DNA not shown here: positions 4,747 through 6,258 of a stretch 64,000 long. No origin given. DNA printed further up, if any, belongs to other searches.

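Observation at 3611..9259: AlgF-AlgI-AlgJ-like O-acetylation module fused into one operon with two secreted esterase/lipase-like hydrolases, without alginate genes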

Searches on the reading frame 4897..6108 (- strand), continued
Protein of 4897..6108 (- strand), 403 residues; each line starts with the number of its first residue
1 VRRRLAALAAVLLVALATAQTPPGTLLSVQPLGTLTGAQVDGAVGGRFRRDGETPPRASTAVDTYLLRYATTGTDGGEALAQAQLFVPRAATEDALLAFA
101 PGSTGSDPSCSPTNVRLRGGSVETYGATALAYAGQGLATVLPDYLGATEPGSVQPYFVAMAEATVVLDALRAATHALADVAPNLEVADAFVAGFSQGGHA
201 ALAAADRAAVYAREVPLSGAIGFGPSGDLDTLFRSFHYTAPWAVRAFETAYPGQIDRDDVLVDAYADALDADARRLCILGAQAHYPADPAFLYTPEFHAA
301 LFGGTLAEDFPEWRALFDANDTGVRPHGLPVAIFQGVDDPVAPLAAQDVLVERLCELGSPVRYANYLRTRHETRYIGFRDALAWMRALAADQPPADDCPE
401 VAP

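Call 20: find_encoding_contigs(protein=P0021, flank=10000, max_places=2)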
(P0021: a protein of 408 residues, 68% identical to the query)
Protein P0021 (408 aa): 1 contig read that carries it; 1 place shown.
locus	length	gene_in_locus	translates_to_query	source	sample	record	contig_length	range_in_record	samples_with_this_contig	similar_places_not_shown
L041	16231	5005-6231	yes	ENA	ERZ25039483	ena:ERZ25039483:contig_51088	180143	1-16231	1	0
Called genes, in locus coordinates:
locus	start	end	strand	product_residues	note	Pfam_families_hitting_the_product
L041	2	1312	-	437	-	?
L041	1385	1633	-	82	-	-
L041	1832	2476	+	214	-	PF11182:AlgF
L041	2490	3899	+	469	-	PF03062:MBOAT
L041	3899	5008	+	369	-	PF16822:ALGX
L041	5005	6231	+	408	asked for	PF03583:LIP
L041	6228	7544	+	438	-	PF03583:LIP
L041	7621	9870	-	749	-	-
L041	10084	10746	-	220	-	PF02586:SRAP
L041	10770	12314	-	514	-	PF01051:Rep3_N, PF21205:Rep3_C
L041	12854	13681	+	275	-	-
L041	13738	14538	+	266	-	PF01656:CbiA, PF07015:VirC1 (faint), PF13614:AAA_31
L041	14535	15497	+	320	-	PF02195:ParB_N, PF17762:HTH_ParB (weak)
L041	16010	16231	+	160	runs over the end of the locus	-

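Call 50: predict_structure(alignment_id=A2)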
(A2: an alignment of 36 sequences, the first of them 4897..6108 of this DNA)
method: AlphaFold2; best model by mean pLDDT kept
length: 403 residues; sequences in the alignment: 36
mean_pLDDT: 94.7   pTM: 0.92
mean pLDDT of the five models: 94.7, 93.6, 92.6, 92.2, 91.9
residues with pLDDT >= 90: 355; 70-90: 46; 50-70: 2; < 50: 0
segments of 3 or more residues with pLDDT < 50: none
pLDDT, mean of each block of 10 residues (from residue 1): 86 79 97 97 91 92 98 93 98 97 93 94 95 98 91 91 98 98 97 97 98 98 93 95 96 96 97 94 96 98 97 97 96 95 93 96 94 93 98 95 68
secondary structure, 60 per line:
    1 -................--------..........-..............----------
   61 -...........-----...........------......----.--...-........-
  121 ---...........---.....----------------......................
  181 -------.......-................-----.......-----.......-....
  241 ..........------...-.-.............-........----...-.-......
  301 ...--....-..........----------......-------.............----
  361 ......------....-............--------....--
elements in order: H2-17 E26-35 H37-50 E62-72 E78-88 E95-100 H112-119 H124-134 E138-142 H159-180 E188-194 H196-211 E217-223 H229-235 H237-250 H263-275 H278-284 H295-303 H306-309 H311-320 E331-336 H344-356 E361-366 H373-376 H378-389 H398-401
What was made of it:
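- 4897..6108 (-): Gene D (LIP1): secreted LipA/CalA-type alpha/beta hydrolase, 403 aa. It has the triad Ser195/Asp339/His371 and four invariant Cys. AF2 model with pLDDT 94.7 (call 50).
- On LIP / LipA-CalA alpha/beta hydrolases (for D and E): AF2 pLDDT 94.7 (call 50).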

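Call 52: fold_search(model_id=the predicted structure, library=pdb)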
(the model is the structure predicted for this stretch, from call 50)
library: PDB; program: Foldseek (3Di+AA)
matches with E <= 10: 1676; with E <= 0.001: 1352
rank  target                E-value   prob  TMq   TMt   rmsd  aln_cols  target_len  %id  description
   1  3h2k                  2.8e-23  1.00  0.75  0.77   4.0       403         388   19  Crystal structure of a ligand-bound form of the rice cell wall degrading esterase LipA from Xanthomonas oryzae (released 2009-08-18)
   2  3h2i                  3.3e-23  1.00  0.75  0.78   3.9       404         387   18  Crystal structure of N228W mutant of the rice cell wall degrading esterase LipA from Xanthomonas oryzae (released 2009-08-18)
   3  3h2j                  5.6e-23  1.00  0.74  0.77   4.0       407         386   18  Crystal structure of the rice cell wall degrading esterase LipA from Xanthomonas oryzae (released 2009-08-18)
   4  3h2h                  1.4e-22  1.00  0.73  0.75   4.9       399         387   18  Crystal structure of G231F mutant of the rice cell wall degrading esterase LipA from Xanthomonas oryzae (released 2009-08-18)
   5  3h2g                  1.8e-22  1.00  0.75  0.77   3.9       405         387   18  Crystal structure of a rice cell wall degrading esterase LipA from Xanthomonas oryzae (released 2009-08-18)
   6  3guu_A                1.7e-21  1.00  0.67  0.63   4.5       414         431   17  X-ray structure of Candida Antarctica lipase A (released 2010-03-31)
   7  3zpx_A                4.8e-21  1.00  0.69  0.72   4.4       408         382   17  USTILAGO MAYDIS LIPASE UM03410, SHORT FORM WITHOUT FLAP (released 2014-03-19)
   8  4ezi                  9.2e-21  1.00  0.76  0.82   3.2       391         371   17  Crystal structure of a putative hydrolase (lpg1103) from Legionella pneumophila subsp. pneumophila str. Philadelphia 1 a (released 2012-06-27)
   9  2veo_A                9.2e-21  1.00  0.67  0.64   4.3       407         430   17  X-ray structure of Candida antarctica lipase A in its closed state. (released 2007-11-06)
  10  9jcb_A                2.5e-20  1.00  0.69  0.66   4.6       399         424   18  CalA-like lipase from Kalmanozyma brasiliensis (released 2025-04-02)
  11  9jc9_A                6.7e-20  1.00  0.66  0.62   5.6       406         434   17  CalA-like lipase from Ustilago trichophora (S200A mutant) (released 2025-04-02)
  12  9jca                  5.5e-19  1.00  0.69  0.65   5.1       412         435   19  CalA-like lipase from Ustilago trichophora (released 2025-04-02)
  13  7ozm                  1.0e-11  1.00  0.43  0.60   9.0       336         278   18  Crystal Structure of mtbMGL K74A (Closed Cap Conformation) (released 2021-09-15)
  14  6fkx_A                4.2e-11  1.00  0.36  0.43  15.4       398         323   18  Crystal structure of an acetyl xylan esterase from a desert metagenome (released 2018-02-28)
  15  6fkx_B                8.9e-11  1.00  0.36  0.43  15.1       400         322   18  Crystal structure of an acetyl xylan esterase from a desert metagenome (released 2018-02-28)
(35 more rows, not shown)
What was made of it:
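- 4897..6108 (-): Foldseek: Xoo LipA 3H2K at E 3e-23 and TM 0.75-0.77; lpg1103 4EZI at TM 0.76/0.82; CalA at TM 0.67 (call 52).
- On LIP / LipA-CalA alpha/beta hydrolases (for D and E): Foldseek gives 3H2K at E 3e-23 and TM 0.75/0.77, 4EZI at TM 0.76/0.82, and 3GUU at TM 0.67 (call 52).
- D is closer to the short-chain LipA than to CalA (call 52).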

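Call 56: find_encoding_contigs(protein=P0119, flank=10000, max_places=2)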
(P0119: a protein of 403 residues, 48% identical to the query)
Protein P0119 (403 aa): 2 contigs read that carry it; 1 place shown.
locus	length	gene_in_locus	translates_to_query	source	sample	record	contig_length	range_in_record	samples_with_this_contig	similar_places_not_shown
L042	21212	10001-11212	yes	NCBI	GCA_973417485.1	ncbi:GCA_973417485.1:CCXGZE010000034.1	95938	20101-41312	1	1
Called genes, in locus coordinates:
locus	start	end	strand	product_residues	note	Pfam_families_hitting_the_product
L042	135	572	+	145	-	-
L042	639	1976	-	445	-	-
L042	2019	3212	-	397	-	-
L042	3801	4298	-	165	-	PF13527:Acetyltransf_9, PF00583:Acetyltransf_1, PF13508:Acetyltransf_7 (weak)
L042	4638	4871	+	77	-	-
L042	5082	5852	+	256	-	PF02698:DUF218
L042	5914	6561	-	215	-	PF01551:Peptidase_M23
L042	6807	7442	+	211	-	PF11182:AlgF, PF14344:DUF4397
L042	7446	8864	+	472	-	PF03062:MBOAT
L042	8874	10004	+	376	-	PF16822:ALGX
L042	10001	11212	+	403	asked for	PF03583:LIP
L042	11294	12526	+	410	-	PF03583:LIP, PF12146:Hydrolase_4 (faint)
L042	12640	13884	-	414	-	PF12832:MFS_1_like, PF07690:MFS_1, PF13347:MFS_2, PF00083:Sugar_tr, PF07690:MFS_1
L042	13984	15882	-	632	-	PF02368:Big_2, PF26182:Ig_NUP210_5th (weak), PF22359:Big-like (weak), PF18998:Flg_new_2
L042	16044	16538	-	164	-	PF00885:DMRL_synthase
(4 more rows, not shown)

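Call 57: find_encoding_contigs(protein=P0118, flank=10000, max_places=2)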
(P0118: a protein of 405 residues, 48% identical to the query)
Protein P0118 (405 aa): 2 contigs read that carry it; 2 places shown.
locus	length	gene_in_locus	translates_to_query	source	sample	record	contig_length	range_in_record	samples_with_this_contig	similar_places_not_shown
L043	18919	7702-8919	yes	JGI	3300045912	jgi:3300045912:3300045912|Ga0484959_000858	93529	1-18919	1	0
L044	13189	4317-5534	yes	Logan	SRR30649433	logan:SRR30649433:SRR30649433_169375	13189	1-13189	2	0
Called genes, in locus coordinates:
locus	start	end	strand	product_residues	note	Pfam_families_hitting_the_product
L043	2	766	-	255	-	?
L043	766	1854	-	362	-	-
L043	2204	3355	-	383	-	-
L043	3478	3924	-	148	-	PF00196:GerE (weak)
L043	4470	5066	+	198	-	PF11182:AlgF, PF14344:DUF4397 (weak)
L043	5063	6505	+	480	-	PF03062:MBOAT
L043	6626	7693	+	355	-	PF16822:ALGX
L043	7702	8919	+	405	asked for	PF03583:LIP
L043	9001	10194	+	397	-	PF12697:Abhydrolase_6 (weak), PF12146:Hydrolase_4 (faint), PF03583:LIP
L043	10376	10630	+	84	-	PF01649:Ribosomal_S20p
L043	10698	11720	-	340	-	PF00356:LacI, PF00532:Peripla_BP_1, PF13407:Peripla_BP_4, PF13377:Peripla_BP_3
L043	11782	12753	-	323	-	PF00005:ABC_tran, PF13304:AAA_21 (faint), PF08352:oligo_HPY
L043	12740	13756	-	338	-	PF00005:ABC_tran, PF13304:AAA_21 (faint), PF08352:oligo_HPY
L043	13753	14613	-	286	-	PF00528:BPD_transp_1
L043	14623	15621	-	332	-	PF00528:BPD_transp_1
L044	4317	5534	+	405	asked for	PF03583:LIP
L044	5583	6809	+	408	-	PF12697:Abhydrolase_6 (weak), PF12146:Hydrolase_4 (faint), PF03583:LIP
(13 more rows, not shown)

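Call 58: find_encoding_contigs(protein=P0088, flank=10000, max_places=2)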
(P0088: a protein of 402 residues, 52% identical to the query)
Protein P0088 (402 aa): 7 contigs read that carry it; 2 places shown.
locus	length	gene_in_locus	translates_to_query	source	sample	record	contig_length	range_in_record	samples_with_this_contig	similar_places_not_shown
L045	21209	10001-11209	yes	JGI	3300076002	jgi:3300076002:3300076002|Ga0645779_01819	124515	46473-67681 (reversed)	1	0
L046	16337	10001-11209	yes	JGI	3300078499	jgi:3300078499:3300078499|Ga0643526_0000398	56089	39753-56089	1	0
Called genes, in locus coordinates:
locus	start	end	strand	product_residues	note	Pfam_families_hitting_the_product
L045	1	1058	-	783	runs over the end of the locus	PF00662:Proton_antipo_N, PF00361:Proton_antipo_M, PF13244:MbhD, PF20501:MbhE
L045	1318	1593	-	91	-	-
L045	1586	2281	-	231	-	PF01325:Fe_dep_repress, PF12802:MarR_2 (weak), PF01047:MarR (weak), PF09339:HTH_IclR (faint), PF02742:Fe_dep_repr_C, PF04023:FeoA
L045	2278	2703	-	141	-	-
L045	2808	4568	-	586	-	PF14716:HHH_8, PF14520:HHH_5 (weak), PF14792:DNA_pol_B_palm (weak), PF14791:DNA_pol_B_thumb, PF02811:PHP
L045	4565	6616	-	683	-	PF22745:Nlig-Ia, PF01653:DNA_ligase_aden, PF03120:OB_DNA_ligase, PF12826:HHH_2, PF14520:HHH_5 (weak), PF00633:HHH (weak), PF00533:BRCT, PF12738:PTCB-BRCT (weak)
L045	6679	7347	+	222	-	PF11182:AlgF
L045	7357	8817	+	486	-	PF03062:MBOAT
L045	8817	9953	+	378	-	PF16822:ALGX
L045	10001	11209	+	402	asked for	PF03583:LIP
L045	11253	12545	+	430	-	PF03583:LIP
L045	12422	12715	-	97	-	-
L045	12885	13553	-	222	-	PF02586:SRAP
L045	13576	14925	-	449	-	PF01051:Rep3_N, PF21205:Rep3_C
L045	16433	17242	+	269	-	PF01656:CbiA, PF06564:CBP_BcsQ (faint), PF07015:VirC1 (faint), PF09140:MipZ (faint), PF13614:AAA_31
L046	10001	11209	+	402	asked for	PF03583:LIP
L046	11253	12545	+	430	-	PF03583:LIP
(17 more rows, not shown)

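Call 88: search_protein_representatives(protein=window:4897-6108:-)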
Query: 403 residues. Proteins with E-value up to 0.001 (for the whole library): 2343; up to 1e-10: 435; up to 1e-30: 73. The best 150 are listed.
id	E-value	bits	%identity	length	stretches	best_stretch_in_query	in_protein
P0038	4.7e-128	444.2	53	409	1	6-402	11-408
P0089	1.5e-114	399.7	50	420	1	4-401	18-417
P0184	1.5e-74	268.0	37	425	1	5-399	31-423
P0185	3.7e-73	263.4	48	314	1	9-310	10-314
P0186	1.9e-63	231.5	38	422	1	10-391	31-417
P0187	6.9e-63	229.6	40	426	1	17-387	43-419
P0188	8.4e-63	229.3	39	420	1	6-398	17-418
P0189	2.5e-61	224.5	38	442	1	5-395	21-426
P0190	6.4e-61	223.1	38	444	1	9-400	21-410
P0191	1.2e-58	215.7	38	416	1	57-391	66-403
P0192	1.1e-56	209.2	35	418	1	10-393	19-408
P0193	1.3e-56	209.0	36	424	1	20-398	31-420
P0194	4.1e-55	204.0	53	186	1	217-399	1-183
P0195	7.7e-55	203.1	36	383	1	56-399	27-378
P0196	4.1e-54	200.7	36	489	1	54-399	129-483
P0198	7.3e-54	199.9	36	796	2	57-402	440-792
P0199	1.6e-53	198.8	36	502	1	16-401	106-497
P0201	1.3e-52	195.7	37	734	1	20-399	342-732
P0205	3.1e-49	184.7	34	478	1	9-396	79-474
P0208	3.2e-47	178.0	35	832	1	56-401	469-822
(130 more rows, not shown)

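Call 89: list_cluster_members(proteins=[P0184, P0186, P0190, P0192, P0196, P0198, P0199, P0201, P0205, P0208])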
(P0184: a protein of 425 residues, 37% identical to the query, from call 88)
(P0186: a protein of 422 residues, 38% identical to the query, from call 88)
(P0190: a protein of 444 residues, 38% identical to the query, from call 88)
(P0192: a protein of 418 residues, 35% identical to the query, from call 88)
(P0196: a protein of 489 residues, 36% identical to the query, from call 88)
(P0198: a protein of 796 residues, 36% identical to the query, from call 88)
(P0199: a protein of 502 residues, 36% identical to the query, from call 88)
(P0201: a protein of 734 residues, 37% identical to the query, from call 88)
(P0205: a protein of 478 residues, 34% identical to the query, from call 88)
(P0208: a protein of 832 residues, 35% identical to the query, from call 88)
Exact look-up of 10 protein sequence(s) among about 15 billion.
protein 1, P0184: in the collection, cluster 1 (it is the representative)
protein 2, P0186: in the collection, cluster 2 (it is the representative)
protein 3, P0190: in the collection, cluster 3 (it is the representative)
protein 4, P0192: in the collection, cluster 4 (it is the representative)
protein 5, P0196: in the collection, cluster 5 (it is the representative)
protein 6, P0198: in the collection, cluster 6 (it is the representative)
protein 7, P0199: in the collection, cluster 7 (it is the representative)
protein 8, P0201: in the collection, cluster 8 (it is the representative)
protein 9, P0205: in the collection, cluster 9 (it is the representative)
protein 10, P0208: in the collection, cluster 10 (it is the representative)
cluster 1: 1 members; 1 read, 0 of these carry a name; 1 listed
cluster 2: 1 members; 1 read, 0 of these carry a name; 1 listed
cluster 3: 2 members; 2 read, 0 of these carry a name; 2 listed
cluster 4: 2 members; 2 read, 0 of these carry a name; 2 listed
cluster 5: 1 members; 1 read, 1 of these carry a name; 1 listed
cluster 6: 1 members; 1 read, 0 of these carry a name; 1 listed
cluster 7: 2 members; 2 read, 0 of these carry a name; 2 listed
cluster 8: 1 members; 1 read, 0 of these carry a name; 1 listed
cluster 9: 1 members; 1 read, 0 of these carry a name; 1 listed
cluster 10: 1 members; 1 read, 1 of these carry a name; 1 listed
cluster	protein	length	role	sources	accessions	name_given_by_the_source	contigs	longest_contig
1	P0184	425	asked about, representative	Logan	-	-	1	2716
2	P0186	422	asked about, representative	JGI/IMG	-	-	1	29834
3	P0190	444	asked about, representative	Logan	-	-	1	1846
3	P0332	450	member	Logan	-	-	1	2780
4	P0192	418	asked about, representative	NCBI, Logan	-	-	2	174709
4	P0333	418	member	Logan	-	-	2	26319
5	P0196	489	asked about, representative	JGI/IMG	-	acetyl esterase/lipase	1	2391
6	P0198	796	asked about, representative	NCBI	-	-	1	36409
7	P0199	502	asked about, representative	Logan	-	-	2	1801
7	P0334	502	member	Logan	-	-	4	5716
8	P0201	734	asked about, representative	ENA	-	-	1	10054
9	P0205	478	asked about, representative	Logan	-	-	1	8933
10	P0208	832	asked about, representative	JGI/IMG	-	pimeloyl-ACP methyl ester carboxylesterase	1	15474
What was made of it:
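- Tried and rejected: list_cluster_members gave no organism names for distant LIP representatives (call 89).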

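Call 90: find_encoding_contigs(protein=P0192, flank=8000, max_places=1)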
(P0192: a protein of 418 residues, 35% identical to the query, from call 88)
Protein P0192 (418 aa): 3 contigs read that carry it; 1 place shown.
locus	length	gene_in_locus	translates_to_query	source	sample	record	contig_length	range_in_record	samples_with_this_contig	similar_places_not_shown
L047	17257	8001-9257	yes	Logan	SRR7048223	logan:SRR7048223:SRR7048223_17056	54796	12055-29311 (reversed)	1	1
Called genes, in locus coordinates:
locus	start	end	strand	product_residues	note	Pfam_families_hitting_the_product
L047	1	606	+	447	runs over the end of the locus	PF00128:Alpha-amylase, PF14701:hDGE_amylase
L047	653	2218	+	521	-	PF07969:Amidohydro_3, PF01979:Amidohydro_1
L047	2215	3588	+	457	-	PF01554:MatE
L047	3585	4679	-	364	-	PF16822:ALGX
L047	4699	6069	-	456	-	PF03062:MBOAT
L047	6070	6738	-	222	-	PF11182:AlgF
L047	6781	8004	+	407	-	PF12146:Hydrolase_4 (faint), PF12697:Abhydrolase_6 (weak), PF03583:LIP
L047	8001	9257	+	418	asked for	PF03583:LIP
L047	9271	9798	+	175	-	-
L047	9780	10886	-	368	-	-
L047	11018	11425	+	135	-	PF00392:GntR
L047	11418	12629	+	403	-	PF01145:Band_7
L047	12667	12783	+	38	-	-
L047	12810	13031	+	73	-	-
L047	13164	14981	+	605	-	PF07719:TPR_2 (faint), PF13428:TPR_14 (faint), PF13424:TPR_12 (weak), PF13374:TPR_10 (faint), PF00515:TPR_1 (faint), PF13181:TPR_8 (faint), PF13424:TPR_12 (weak), PF00211:Guanylate_cyc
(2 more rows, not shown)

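Call 91: find_encoding_contigs(protein=P0198, flank=9000, max_places=1)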
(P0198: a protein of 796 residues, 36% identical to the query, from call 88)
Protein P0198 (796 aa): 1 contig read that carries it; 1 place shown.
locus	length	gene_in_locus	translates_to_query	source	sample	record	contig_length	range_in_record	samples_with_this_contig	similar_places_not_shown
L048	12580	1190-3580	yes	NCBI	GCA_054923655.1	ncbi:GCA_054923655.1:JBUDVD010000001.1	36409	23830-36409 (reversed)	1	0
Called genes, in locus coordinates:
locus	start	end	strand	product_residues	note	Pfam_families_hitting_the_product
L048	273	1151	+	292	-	-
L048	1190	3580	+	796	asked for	PF03583:LIP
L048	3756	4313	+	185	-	-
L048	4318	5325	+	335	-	PF13480:Acetyltransf_6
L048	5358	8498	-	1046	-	-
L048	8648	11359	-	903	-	PF00072:Response_reg, PF01590:GAF, PF13185:GAF_2, PF13492:GAF_3 (weak), PF00512:HisKA, PF02518:HATPase_c, PF00072:Response_reg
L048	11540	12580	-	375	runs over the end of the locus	PF00501:AMP-binding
